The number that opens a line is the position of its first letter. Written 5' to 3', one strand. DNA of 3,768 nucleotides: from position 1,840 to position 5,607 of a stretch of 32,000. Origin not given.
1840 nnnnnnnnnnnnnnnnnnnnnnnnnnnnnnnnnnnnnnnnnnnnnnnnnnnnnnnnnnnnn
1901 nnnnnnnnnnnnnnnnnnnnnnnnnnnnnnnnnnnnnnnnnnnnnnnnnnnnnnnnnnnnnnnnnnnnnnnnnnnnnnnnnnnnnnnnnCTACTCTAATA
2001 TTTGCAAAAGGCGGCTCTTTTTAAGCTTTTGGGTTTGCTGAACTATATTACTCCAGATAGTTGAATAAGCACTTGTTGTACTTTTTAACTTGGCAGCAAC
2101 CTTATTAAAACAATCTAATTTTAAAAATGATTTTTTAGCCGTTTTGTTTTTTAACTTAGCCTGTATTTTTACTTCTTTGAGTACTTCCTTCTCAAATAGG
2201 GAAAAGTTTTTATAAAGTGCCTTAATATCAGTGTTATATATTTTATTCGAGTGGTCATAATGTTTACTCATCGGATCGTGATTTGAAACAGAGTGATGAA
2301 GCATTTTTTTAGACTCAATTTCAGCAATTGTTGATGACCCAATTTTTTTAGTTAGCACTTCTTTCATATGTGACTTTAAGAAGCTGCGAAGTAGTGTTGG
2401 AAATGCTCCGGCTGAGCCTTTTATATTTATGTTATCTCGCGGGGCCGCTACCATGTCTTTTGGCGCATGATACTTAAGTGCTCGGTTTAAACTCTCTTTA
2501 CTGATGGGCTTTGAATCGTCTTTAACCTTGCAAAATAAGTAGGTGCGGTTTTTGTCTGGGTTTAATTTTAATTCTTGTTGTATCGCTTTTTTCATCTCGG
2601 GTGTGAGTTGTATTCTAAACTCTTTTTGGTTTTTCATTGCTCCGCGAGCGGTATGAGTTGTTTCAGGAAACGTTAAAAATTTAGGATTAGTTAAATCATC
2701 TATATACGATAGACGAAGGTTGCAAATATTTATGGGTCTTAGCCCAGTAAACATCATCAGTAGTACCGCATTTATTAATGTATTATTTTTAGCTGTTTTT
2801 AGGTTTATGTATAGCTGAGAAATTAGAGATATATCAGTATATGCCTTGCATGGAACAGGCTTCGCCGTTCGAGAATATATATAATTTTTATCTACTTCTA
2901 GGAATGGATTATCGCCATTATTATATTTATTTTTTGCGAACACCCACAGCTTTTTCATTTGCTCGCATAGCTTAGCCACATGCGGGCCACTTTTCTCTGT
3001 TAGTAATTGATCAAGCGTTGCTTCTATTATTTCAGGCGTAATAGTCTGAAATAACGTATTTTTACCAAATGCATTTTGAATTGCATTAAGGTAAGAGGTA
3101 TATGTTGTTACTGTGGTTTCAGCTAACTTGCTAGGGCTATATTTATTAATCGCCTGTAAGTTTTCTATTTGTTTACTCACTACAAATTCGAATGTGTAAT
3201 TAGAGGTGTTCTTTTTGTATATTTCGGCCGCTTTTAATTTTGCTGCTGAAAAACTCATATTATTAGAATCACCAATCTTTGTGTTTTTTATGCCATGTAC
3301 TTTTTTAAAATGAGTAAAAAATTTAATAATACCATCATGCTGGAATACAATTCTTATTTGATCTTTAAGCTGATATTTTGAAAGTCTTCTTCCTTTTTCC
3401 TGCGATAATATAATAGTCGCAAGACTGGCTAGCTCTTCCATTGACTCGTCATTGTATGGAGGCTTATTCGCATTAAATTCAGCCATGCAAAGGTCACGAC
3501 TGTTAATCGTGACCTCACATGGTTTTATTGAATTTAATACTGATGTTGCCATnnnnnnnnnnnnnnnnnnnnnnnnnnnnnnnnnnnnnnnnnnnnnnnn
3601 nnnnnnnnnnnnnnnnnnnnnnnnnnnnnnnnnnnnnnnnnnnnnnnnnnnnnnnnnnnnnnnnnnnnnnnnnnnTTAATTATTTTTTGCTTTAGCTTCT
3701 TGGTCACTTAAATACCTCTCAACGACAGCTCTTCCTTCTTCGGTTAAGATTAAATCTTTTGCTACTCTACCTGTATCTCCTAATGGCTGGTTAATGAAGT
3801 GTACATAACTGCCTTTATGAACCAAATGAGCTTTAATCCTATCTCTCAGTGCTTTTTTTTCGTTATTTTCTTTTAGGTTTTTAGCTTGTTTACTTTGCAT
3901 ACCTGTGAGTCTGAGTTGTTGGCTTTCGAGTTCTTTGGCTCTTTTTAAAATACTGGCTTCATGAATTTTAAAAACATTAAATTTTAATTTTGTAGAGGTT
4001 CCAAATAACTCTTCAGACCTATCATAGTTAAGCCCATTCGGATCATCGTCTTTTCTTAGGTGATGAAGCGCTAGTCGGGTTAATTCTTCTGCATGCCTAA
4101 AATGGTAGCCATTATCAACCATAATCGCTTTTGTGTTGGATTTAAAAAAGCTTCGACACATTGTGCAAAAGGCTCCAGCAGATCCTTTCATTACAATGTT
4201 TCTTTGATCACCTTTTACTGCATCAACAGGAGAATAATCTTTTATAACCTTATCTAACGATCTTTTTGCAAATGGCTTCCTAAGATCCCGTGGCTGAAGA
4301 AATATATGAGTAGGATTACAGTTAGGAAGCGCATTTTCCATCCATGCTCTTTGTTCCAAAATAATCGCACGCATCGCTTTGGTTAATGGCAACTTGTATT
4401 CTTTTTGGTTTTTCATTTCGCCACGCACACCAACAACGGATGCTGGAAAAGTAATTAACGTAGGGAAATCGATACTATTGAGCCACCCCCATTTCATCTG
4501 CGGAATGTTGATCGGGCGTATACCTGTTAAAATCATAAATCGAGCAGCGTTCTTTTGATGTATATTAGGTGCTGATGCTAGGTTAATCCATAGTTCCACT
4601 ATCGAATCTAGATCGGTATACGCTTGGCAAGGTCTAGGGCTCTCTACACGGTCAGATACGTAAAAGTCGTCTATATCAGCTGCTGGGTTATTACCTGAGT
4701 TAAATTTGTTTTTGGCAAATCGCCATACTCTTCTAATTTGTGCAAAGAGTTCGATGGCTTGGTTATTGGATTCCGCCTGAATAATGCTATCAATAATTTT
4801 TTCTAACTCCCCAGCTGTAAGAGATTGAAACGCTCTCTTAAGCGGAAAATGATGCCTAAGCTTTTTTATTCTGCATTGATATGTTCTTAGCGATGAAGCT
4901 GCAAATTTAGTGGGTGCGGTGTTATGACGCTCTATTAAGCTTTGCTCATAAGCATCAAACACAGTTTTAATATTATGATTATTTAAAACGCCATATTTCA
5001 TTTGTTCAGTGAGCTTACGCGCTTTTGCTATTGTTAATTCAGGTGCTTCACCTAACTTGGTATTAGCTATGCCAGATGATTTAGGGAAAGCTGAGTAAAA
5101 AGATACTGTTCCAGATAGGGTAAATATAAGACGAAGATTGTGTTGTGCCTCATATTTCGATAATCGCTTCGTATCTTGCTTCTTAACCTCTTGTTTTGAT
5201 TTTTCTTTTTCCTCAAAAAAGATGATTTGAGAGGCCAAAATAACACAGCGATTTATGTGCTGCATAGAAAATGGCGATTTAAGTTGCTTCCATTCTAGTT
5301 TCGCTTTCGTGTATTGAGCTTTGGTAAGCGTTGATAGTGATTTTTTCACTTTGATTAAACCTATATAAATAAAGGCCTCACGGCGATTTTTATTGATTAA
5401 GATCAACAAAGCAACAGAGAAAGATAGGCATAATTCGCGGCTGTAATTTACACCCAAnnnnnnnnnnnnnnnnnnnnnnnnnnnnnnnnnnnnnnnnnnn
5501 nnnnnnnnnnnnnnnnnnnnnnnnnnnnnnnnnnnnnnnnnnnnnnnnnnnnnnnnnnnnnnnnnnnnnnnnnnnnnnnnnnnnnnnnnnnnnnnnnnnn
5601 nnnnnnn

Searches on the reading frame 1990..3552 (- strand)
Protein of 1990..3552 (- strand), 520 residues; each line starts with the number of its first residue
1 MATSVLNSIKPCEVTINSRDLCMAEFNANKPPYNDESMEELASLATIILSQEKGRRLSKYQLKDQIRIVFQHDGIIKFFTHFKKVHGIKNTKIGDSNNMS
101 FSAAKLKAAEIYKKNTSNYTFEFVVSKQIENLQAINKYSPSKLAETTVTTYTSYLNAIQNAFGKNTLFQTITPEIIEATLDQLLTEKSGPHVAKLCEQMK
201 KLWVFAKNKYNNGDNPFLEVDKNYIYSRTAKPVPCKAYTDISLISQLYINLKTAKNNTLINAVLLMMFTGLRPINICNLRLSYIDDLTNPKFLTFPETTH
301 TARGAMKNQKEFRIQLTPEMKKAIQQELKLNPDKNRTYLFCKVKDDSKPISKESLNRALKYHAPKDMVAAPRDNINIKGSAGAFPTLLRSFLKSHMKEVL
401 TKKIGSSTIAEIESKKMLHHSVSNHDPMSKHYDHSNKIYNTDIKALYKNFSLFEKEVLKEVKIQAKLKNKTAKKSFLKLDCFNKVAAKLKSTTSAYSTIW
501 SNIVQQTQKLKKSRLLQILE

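Call 71: search_protein_families(library=pfam, proteins=[window:1990-3552:-])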
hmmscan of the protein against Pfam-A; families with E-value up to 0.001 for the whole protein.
window:1990-3552:- (520 aa): 1 family
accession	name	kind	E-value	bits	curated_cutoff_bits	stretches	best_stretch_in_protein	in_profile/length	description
PF00589.27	Phage_integrase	-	1.3e-07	32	27.1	1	246-360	10-115/172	Phage integrase family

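Call 83: search_protein_families(library=padloc, proteins=[window:1990-3552:-], max_evalue=0.001)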
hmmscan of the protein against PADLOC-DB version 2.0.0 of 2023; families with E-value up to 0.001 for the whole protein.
window:1990-3552:- (520 aa): 0 families

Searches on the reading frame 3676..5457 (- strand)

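Call 71: search_protein_families(library=pfam, proteins=[window:3676-5457:-])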
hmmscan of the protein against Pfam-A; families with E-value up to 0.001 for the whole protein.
window:3676-5457:- (593 aa): 1 family
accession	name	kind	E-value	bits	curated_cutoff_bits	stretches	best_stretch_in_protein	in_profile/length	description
PF00589.27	Phage_integrase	-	9.3e-06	26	27.1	1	296-408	19-117/172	Phage integrase family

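Call 83: search_protein_families(library=padloc, proteins=[window:3676-5457:-], max_evalue=0.001)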
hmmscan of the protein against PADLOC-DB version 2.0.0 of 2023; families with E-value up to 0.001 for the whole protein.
window:3676-5457:- (593 aa): 0 families
